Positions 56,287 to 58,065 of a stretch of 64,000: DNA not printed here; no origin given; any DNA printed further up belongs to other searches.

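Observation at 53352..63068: A type I R-M operon carries three embedded genes of unknown function (X1, X2, X3), two of them membrane proteins. This is a candidate novel defense module piggybacking on hsdMSR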

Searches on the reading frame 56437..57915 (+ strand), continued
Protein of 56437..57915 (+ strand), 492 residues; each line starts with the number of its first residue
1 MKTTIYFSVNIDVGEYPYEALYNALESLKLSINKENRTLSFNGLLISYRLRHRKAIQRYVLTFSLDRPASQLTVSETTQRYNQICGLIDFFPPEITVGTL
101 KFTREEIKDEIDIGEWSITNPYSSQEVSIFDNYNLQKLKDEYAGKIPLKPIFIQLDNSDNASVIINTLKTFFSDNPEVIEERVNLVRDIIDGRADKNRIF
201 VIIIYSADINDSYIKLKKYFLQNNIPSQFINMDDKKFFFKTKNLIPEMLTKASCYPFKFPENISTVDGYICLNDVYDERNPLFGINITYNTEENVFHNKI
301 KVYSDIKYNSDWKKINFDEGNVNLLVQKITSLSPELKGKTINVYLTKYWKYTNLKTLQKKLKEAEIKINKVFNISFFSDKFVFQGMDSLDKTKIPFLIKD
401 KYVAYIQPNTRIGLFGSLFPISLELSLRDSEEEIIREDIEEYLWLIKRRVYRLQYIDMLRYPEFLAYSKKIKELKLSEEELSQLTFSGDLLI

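Call 68: search_solved_structures(query=A2, max_evalue=0.02, show_alignments=5)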
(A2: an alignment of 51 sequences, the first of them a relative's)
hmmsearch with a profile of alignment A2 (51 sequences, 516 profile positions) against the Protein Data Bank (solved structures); distinct sequences matched with E-value up to 0.02: 6.
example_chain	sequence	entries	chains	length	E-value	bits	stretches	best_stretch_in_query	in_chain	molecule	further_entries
6t5t_A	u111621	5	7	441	2.6e-05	26.7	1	184-325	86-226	Piwi protein AF_1318 | Piwi protein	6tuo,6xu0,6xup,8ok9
1w9h_A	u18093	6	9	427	2.7e-05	26.6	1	184-323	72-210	HYPOTHETICAL PROTEIN AF1318 | PROTEIN AF1318 | PUTATIVE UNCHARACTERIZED PROTEIN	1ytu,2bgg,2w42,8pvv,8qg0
8znj_A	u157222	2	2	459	0.00083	21.7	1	195-265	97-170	Piwi domain-containing protein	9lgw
1yvu_A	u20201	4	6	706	0.0015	20.8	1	180-305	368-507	hypothetical protein aq_1447 | Argonaute protein | Argonaute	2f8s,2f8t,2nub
9iad_A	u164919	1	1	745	0.0046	19.2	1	233-305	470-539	Protein argonaute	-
4p1z_A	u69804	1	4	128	0.015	17.6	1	193-272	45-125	Piwi-like protein 1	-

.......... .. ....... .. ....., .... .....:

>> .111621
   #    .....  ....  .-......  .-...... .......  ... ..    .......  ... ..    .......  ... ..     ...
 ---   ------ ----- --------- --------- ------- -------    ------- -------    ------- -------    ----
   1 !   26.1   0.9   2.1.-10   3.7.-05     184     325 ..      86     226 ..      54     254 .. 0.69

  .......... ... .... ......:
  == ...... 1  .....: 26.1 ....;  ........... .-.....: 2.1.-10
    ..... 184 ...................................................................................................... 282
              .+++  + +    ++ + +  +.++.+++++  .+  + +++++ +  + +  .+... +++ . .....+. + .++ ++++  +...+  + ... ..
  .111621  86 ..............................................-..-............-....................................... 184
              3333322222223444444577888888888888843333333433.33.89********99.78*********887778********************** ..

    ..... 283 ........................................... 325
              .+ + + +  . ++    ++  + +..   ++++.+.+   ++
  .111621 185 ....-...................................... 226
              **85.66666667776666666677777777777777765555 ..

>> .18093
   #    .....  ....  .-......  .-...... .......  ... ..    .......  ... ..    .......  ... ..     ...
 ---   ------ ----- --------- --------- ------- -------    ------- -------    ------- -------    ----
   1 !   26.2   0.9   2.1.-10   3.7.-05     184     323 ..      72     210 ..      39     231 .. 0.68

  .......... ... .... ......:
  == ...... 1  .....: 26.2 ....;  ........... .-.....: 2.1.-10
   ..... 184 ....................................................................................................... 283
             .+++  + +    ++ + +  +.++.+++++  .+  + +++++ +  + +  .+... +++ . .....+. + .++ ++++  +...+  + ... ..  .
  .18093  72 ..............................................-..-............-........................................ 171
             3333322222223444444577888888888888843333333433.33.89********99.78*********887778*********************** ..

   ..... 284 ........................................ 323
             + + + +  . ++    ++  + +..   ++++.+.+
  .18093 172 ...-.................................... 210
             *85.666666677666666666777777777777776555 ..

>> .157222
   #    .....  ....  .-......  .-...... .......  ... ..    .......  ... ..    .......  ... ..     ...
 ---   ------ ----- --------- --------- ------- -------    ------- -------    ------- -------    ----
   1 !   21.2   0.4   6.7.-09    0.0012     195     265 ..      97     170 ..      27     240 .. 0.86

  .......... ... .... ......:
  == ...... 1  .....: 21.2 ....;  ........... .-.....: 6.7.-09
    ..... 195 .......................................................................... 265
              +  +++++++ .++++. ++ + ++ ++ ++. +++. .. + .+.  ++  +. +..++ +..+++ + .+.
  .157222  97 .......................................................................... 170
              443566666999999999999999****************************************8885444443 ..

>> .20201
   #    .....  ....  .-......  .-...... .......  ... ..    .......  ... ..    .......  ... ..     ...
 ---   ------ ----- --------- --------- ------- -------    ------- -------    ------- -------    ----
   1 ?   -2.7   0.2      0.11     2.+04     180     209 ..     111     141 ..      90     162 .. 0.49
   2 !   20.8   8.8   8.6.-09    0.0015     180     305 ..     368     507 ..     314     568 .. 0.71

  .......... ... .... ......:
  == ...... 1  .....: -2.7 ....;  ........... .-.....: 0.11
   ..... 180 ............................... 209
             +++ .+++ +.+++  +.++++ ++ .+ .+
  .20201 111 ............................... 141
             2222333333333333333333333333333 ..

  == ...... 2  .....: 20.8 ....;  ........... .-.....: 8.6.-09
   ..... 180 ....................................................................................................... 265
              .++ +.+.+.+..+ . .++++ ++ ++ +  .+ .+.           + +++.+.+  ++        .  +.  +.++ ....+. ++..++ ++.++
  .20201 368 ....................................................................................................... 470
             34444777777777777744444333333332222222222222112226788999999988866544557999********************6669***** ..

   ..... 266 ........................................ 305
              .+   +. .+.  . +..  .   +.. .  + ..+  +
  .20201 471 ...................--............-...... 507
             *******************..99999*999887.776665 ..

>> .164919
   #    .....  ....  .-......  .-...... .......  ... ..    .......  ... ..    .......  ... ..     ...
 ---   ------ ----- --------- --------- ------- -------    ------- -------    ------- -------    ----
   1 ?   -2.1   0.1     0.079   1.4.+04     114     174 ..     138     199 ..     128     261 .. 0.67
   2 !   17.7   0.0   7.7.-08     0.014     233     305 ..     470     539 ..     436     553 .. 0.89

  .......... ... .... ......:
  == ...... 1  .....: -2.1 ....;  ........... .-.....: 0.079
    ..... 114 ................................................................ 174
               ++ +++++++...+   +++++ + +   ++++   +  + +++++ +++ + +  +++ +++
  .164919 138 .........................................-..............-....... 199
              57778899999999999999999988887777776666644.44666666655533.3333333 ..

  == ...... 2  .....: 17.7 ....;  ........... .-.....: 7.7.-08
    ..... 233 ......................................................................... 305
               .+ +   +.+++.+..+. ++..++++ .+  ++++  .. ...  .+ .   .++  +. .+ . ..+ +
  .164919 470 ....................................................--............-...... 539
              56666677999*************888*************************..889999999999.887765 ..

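Call 75: find_related_loci(query=A1, collection=viral_contigs, flank=8000)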
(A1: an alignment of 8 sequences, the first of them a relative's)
Query A1 (492 aa) in viral_contigs; peptide patterns used: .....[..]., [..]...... (x = any residue, [..] = any of these).
246 stretches matched a pattern, but none encodes a relative of the query by tblastn (E <= 1e-3).

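Call 99: search_protein_families(library=pfam, proteins=[L001:5400-5825:+, L001:7293-7880:+, L016:9793-10929:+, L018:9834-10286:+, L006:6130-8067:+], max_evalue=0.01)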
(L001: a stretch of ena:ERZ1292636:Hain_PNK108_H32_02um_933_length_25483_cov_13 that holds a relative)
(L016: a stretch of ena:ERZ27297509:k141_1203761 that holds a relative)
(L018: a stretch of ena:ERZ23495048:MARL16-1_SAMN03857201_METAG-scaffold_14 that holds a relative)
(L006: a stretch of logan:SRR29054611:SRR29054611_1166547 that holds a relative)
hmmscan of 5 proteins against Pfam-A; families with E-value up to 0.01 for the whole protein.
L001:5400-5825:+ (141 aa): 1 family
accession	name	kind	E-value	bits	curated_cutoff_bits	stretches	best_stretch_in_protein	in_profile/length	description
PF21983.2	NikA-like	-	0.0043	17.6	27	1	8-40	6-38/72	Mobilization protein NikA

L001:7293-7880:+ (195 aa): 0 families

L016:9793-10929:+ (378 aa): 0 families

L018:9834-10286:+ (150 aa): 1 family
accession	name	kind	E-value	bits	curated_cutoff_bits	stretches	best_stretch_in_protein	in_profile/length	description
PF12033.13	DUF3519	-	0.0013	19.5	27.5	1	48-135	17-96/105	Protein of unknown function (DUF3519)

L006:6130-8067:+ (645 aa): 2 families
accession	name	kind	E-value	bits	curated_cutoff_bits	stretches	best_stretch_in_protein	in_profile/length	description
PF03235.19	GmrSD_N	-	2.8e-28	99.8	33.2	1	27-274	1-197/199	GmrSD restriction endonuclease, N-terminal domain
PF14412.12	AHH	-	0.0021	18.5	22.3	1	513-560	11-55/111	A nuclease family of the HNH/ENDO VII superfamily with conserved AHH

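Call 107: search_dna_similar(query=window:56437-57915:+, collection=plasmids, mode=protein, max_evalue=0.001, max_rows=10)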
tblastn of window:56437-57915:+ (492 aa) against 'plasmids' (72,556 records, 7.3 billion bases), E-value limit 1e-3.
No match.

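Call 108: search_dna_similar(query=P0051, collection=plasmids, mode=protein, max_evalue=0.001, max_rows=10)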
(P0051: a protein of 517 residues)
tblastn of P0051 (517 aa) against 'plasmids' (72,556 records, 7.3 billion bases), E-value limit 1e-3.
No match.
